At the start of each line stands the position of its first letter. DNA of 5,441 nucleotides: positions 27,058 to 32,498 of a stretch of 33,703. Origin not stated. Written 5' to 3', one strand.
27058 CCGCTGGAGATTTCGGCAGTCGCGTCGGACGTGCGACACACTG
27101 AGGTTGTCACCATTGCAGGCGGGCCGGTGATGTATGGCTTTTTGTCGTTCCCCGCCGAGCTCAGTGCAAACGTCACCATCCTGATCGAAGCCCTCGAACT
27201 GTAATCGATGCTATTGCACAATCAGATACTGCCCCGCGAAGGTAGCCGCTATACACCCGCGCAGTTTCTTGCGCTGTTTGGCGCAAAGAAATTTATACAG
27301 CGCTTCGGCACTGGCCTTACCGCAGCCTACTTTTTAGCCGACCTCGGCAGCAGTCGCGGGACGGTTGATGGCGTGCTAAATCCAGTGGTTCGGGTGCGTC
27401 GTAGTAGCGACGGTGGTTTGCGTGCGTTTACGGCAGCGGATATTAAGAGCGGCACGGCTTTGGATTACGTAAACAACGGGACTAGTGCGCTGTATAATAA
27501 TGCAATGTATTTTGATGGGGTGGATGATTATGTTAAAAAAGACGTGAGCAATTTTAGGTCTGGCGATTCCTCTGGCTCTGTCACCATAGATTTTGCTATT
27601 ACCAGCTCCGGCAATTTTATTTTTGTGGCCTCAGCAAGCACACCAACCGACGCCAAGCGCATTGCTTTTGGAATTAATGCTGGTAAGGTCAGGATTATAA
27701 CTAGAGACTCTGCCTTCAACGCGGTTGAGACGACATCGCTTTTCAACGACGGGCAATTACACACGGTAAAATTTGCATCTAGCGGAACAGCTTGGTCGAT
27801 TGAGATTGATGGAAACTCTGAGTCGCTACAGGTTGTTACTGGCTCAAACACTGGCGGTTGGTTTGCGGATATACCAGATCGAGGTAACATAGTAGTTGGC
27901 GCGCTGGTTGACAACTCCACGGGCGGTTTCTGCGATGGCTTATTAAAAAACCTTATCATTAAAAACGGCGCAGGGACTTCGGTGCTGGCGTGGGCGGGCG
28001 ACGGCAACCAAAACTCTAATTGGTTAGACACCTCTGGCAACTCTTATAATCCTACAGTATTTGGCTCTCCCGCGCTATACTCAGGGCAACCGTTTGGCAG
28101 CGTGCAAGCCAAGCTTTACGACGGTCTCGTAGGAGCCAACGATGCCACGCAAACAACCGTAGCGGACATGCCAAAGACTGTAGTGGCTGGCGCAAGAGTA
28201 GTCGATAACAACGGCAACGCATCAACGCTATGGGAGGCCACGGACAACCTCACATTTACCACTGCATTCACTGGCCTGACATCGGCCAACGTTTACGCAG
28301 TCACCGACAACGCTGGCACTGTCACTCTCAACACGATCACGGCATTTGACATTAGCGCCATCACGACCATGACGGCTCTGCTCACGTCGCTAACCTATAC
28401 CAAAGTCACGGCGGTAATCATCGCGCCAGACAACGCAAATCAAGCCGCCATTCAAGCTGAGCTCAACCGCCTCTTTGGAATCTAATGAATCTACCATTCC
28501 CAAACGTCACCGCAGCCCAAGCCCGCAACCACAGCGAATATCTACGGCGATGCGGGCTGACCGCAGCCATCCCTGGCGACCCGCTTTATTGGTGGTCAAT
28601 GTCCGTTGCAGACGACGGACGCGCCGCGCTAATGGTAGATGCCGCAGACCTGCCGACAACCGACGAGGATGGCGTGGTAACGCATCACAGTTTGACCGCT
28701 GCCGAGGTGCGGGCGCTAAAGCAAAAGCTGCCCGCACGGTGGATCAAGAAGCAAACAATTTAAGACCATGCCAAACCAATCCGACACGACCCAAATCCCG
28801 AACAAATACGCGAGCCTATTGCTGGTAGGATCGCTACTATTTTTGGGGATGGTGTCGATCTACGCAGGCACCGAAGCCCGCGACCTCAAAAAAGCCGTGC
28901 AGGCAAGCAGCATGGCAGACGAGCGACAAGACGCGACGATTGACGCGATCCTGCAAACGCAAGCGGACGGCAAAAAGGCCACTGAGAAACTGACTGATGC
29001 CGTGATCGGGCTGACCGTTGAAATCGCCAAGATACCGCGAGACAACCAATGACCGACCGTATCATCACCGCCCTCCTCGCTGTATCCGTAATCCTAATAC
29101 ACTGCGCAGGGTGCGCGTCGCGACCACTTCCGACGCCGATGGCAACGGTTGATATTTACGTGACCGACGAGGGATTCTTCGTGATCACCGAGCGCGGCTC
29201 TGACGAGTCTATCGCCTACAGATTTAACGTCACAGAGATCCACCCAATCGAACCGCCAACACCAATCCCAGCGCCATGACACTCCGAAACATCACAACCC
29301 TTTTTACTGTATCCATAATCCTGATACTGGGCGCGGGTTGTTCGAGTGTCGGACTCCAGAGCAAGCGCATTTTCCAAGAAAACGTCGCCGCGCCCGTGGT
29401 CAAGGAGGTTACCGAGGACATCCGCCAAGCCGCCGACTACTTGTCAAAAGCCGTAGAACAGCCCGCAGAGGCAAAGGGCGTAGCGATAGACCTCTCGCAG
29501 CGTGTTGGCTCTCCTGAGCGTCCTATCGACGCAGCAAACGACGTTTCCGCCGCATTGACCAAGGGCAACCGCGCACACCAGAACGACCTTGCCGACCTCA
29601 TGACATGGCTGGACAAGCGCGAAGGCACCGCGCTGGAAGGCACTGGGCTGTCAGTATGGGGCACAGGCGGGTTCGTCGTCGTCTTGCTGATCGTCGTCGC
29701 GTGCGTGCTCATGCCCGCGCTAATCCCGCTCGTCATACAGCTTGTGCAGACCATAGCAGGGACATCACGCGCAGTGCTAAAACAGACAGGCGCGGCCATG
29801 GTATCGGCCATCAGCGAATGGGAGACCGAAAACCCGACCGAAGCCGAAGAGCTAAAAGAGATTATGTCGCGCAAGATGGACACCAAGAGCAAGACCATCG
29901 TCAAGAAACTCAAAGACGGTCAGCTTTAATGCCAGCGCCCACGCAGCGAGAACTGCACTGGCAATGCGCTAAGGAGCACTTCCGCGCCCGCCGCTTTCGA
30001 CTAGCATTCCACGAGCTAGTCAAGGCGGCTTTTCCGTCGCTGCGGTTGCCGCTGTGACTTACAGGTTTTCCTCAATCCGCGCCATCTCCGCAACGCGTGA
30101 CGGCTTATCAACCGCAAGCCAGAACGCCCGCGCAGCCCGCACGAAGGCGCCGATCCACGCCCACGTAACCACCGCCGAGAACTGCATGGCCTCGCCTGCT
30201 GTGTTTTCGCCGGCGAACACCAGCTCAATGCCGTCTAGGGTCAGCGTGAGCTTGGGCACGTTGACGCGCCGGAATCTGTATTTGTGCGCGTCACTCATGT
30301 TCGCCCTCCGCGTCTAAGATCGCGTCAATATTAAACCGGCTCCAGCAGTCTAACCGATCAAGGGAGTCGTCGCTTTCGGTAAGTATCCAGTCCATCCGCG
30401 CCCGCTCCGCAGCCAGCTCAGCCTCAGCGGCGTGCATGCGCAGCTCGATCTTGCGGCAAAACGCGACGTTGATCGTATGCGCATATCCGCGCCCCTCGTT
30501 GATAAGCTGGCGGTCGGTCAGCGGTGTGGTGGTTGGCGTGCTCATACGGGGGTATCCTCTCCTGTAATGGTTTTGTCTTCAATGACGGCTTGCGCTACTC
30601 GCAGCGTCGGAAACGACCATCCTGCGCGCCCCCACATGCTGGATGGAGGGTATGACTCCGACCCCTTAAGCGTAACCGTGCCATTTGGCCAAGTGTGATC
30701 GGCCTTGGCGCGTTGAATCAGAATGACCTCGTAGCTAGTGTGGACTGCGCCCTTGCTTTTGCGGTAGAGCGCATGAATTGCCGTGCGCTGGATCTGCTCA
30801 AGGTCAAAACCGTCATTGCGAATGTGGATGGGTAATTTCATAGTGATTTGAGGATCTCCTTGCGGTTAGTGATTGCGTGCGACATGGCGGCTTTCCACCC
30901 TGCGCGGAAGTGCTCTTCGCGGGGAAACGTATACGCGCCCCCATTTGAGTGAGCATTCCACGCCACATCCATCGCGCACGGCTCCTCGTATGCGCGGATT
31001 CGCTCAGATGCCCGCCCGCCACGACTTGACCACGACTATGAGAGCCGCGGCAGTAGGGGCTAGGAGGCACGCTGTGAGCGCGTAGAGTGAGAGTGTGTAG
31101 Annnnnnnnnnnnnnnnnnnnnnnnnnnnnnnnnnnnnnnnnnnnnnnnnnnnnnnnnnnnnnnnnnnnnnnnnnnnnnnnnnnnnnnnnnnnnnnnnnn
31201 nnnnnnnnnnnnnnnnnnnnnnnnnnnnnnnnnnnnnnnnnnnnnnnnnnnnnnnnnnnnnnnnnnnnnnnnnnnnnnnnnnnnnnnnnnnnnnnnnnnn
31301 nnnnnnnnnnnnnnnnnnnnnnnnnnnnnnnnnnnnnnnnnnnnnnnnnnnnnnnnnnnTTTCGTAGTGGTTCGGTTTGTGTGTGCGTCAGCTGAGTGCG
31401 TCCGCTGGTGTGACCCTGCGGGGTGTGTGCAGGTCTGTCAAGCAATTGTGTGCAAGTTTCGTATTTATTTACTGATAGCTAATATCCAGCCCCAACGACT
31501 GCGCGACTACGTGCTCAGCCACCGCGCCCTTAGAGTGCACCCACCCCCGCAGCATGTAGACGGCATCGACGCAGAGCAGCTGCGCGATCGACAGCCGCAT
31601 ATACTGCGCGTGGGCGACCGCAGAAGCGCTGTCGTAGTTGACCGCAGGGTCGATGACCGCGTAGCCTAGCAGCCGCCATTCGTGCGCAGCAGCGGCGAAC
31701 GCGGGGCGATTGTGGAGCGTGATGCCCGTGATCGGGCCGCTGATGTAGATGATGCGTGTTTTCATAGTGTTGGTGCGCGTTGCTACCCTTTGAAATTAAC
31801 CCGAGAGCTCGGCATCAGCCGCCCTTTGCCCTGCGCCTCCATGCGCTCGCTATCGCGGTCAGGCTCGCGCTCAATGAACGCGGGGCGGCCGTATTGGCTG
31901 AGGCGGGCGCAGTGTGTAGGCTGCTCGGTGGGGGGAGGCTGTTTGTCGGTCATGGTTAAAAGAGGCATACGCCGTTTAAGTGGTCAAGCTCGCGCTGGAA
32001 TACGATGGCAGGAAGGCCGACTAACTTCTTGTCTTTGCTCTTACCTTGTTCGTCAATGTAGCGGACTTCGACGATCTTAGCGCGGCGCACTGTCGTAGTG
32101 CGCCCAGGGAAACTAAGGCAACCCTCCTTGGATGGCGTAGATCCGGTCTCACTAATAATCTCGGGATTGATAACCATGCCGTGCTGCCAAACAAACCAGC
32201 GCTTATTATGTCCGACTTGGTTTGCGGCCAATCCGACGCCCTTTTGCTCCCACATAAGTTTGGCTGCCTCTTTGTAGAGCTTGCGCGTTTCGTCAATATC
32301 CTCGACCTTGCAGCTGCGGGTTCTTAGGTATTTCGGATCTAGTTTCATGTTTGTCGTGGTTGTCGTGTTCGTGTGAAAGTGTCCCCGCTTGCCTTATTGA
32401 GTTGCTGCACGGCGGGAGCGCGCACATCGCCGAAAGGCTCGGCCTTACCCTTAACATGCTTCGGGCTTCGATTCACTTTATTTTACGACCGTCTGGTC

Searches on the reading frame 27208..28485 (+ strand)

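Call 34: search_protein_families(library=pfam, proteins=[window:27208-28485:+], max_evalue=0.001)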
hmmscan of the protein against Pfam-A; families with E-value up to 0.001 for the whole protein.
window:27208-28485:+ (425 aa): 1 family
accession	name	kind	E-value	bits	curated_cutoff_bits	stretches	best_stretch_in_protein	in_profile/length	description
PF02210.31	Laminin_G_2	-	0.00012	23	22.9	1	143-236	15-109/126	Laminin G domain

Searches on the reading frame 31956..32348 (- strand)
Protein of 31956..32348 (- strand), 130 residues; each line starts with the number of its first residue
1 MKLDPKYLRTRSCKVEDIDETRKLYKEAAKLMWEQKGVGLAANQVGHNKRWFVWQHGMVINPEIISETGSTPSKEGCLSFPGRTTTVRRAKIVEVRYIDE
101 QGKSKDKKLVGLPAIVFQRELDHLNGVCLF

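Call 8: search_protein_families(library=pfam, proteins=[window:31956-32348:-], max_evalue=0.01)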
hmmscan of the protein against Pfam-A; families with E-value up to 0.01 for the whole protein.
window:31956-32348:- (130 aa): 1 family
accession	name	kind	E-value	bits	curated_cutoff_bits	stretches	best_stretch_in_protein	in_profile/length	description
PF01327.26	Pep_deformylase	-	5.7e-32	110.9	22.8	1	4-129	8-146/156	Polypeptide deformylase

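Call 9: search_protein_families(library=phrogs, proteins=[window:31956-32348:-], max_evalue=0.001)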
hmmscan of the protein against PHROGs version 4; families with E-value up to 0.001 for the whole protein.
window:31956-32348:- (130 aa): 1 family
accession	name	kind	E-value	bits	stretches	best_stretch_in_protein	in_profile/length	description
phrog_2890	-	other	8e-37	127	1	4-128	9-142/150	peptide deformylase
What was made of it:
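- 31956..32348 (-): Peptide deformylase gene (def), the downstream border of the block and itself an optional cassette. Pfam PF01327, E = 6e-32 (call 8). phrog_2890 (call 9).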

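Call 11: find_related_loci(query=window:31956-32348:-, collection=viral_contigs, flank=4000)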
Query window:31956-32348:- (130 aa) in viral_contigs; peptide patterns used: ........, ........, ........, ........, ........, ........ (x = any residue, [..] = any of these).
597 stretches matched a pattern (row limit reached: there are more); 595 encode a relative of the query (tblastn E <= 1e-3); the best 80 are kept; 80 distinct loci.
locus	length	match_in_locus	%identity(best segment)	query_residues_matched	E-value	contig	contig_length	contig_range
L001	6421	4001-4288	53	37-127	8e-28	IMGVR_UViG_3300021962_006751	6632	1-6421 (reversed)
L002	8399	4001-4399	44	6-130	2e-25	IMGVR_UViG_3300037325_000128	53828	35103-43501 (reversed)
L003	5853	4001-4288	49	37-127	1e-24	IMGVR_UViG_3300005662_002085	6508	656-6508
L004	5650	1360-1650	47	36-127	3e-24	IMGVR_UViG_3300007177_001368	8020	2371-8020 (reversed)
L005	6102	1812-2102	47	36-127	7e-24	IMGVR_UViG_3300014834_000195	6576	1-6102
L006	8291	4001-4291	47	36-127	7e-24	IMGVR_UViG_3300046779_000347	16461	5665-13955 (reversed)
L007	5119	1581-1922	43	20-129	1e-23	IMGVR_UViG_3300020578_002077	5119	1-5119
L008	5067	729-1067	42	20-128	4e-23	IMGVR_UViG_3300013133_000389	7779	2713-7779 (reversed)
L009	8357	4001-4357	41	16-127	4e-23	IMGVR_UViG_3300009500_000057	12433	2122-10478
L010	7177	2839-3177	42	20-128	4e-23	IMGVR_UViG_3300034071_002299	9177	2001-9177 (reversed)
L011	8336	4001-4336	44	21-127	6e-23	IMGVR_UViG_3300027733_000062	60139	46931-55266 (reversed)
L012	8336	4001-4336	44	21-127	6e-23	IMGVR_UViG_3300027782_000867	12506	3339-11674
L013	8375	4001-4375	42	8-127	8e-23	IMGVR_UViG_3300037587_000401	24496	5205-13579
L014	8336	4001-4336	44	23-127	4e-22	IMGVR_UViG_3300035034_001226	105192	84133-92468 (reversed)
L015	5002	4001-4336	44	23-127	4e-22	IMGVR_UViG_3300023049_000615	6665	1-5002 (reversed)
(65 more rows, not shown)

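Call 13: find_encoding_contigs(protein=window:31956-32348:-, flank=6000, max_places=10)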
Protein window:31956-32348:- (130 aa): 25 contigs read that carry it; 5 places shown.
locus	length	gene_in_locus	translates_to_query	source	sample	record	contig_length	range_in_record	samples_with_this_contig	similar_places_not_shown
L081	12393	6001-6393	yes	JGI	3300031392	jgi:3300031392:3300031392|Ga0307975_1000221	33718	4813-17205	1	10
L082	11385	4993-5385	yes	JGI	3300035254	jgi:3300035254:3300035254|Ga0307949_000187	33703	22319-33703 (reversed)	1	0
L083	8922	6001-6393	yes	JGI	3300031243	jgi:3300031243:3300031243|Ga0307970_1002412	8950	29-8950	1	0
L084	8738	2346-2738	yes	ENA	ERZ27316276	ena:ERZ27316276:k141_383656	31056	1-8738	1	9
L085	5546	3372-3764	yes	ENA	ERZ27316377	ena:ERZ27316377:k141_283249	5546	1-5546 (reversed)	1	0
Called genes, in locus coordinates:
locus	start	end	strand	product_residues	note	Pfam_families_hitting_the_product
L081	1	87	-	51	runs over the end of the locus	-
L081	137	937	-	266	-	PF04404:ERF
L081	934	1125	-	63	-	-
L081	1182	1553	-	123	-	PF11325:DUF3127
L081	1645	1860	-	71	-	-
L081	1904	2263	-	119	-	-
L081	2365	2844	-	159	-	-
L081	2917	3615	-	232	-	PF01555:N6_N4_Mtase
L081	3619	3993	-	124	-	-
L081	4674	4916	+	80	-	-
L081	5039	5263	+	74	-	-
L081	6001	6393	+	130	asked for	PF01327:Pep_deformylase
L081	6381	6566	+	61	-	-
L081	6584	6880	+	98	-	PF14359:DUF4406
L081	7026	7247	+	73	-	PF13384:HTH_23 (weak)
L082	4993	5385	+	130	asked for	PF01327:Pep_deformylase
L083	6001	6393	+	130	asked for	PF01327:Pep_deformylase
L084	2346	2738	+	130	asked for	PF01327:Pep_deformylase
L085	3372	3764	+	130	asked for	PF01327:Pep_deformylase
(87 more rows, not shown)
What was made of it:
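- The deletion allele is the abundant one: the identical def protein is listed in 92 blocks of the collection (call 13).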

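Call 17: find_homologous_proteins(query=window:31956-32348:-, max_evalue=1e-20)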
Query window:31956-32348:- (130 aa): 22 proteins with E <= 1e-20 among 3838 candidates.
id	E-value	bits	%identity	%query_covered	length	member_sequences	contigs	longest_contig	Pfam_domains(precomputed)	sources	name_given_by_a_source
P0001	9.7e-83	292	100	100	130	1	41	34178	PF01327.27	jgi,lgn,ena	jgi:peptide deformylase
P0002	2.9e-72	259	88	100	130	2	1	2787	PF01327.27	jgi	-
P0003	5.8e-70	251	88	100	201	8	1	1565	PF01327.27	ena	-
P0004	8.5e-53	196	68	100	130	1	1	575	PF01327.27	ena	-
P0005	1.6e-50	188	67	100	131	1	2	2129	PF01327.27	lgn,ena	-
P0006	1.9e-50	188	81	82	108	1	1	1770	PF01327.27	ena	-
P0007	1.1e-47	179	65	100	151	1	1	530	PF01327.27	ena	-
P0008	5.2e-35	138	53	100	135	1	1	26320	PF01327.27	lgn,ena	-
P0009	5.6e-25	106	53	78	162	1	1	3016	PF01327.27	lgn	-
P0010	3.5e-24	103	48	95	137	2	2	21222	PF01327.27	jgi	jgi:peptide deformylase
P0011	1.4e-22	98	47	95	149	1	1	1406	PF01327.27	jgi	jgi:peptide deformylase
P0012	3.0e-22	97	48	96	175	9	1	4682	PF01327.27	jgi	-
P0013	4.8e-22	96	43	96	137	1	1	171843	PF01327.27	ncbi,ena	-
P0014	1.2e-21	95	47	95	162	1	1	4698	PF01327.27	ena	-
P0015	1.7e-21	94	47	98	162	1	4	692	PF01327.27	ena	-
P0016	1.8e-21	94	46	99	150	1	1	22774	PF01327.27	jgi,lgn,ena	-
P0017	2.2e-21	94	42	99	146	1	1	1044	PF01327.27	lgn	-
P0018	4.0e-21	93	45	96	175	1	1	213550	PF01327.27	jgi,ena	-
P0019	4.7e-21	93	44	95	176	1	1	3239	PF01327.27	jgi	jgi:peptide deformylase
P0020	4.8e-21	93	47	97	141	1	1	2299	PF01327.27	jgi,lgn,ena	-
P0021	4.9e-21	93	52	71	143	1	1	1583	PF01327.27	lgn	-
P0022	8.8e-21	92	47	85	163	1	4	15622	PF01327.27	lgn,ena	-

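Call 19: find_encoding_contigs(protein=P0002, flank=6000)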
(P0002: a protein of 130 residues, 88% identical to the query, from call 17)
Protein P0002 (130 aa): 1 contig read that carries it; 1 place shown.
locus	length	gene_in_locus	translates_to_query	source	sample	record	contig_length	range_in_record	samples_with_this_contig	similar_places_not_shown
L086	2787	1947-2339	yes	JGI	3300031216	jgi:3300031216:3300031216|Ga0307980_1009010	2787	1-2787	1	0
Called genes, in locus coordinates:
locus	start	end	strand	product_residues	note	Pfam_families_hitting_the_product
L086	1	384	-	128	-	?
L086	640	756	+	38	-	-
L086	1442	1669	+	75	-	-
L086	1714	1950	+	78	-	-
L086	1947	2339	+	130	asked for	PF01327:Pep_deformylase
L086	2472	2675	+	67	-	-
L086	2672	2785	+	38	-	?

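Call 20: find_encoding_contigs(protein=P0003, flank=6000)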
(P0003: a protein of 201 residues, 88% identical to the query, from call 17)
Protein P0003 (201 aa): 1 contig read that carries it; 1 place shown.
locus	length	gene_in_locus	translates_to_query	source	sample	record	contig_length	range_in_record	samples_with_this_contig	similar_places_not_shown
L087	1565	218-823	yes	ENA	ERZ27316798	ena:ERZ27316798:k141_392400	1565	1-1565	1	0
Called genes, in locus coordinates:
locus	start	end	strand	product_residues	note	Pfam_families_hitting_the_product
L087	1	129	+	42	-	?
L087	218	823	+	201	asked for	PF01327:Pep_deformylase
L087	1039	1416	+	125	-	-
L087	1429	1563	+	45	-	?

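Call 21: find_encoding_contigs(protein=P0005, flank=6000)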
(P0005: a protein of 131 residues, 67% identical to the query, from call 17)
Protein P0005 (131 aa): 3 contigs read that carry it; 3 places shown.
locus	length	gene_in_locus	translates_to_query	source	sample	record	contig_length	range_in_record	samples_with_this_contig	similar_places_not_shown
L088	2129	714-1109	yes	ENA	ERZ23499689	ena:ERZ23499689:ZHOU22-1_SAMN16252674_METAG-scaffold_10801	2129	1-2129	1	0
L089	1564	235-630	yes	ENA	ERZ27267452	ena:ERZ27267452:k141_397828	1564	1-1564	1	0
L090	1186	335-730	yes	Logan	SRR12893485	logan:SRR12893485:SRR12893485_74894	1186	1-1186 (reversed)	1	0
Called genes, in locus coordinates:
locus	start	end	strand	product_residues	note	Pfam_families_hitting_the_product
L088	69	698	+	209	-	-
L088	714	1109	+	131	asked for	PF01327:Pep_deformylase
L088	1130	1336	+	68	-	-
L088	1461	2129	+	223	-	?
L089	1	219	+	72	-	?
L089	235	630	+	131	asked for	PF01327:Pep_deformylase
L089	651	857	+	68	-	-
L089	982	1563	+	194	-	?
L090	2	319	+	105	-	?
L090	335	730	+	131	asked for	PF01327:Pep_deformylase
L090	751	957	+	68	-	-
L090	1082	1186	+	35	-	?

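Call 22: find_encoding_contigs(protein=P0006, flank=6000)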
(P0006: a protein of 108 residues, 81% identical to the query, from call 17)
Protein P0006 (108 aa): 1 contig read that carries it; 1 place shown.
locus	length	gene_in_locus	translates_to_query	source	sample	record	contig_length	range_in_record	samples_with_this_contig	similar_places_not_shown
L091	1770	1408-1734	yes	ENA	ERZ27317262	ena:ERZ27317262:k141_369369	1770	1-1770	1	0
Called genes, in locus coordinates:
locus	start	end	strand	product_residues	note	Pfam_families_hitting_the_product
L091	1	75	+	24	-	?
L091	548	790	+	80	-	-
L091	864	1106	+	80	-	-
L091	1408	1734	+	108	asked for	PF01327:Pep_deformylase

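Call 23: find_encoding_contigs(protein=P0008, flank=8000)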
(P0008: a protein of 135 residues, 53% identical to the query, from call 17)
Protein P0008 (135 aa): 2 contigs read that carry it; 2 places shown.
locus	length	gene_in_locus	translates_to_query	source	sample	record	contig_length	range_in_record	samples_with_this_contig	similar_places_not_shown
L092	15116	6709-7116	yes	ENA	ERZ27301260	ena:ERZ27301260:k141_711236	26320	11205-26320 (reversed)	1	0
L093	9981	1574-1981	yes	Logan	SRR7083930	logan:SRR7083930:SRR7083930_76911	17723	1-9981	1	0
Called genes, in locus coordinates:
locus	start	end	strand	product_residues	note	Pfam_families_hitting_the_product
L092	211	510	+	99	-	-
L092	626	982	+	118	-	PF01464:SLT, PF18896:SLT_3 (faint), PF05497:Destabilase (weak)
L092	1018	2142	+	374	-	PF01068:DNA_ligase_A_M, PF14743:DNA_ligase_OB_2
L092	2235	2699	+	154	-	-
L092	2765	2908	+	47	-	-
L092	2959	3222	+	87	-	-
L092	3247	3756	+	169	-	-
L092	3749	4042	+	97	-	PF05488:PAAR_motif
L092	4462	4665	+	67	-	-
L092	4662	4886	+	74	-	-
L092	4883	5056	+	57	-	-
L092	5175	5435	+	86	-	-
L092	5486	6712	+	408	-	-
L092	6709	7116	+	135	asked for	PF01327:Pep_deformylase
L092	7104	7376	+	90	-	PF10902:WYL_2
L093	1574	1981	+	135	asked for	PF01327:Pep_deformylase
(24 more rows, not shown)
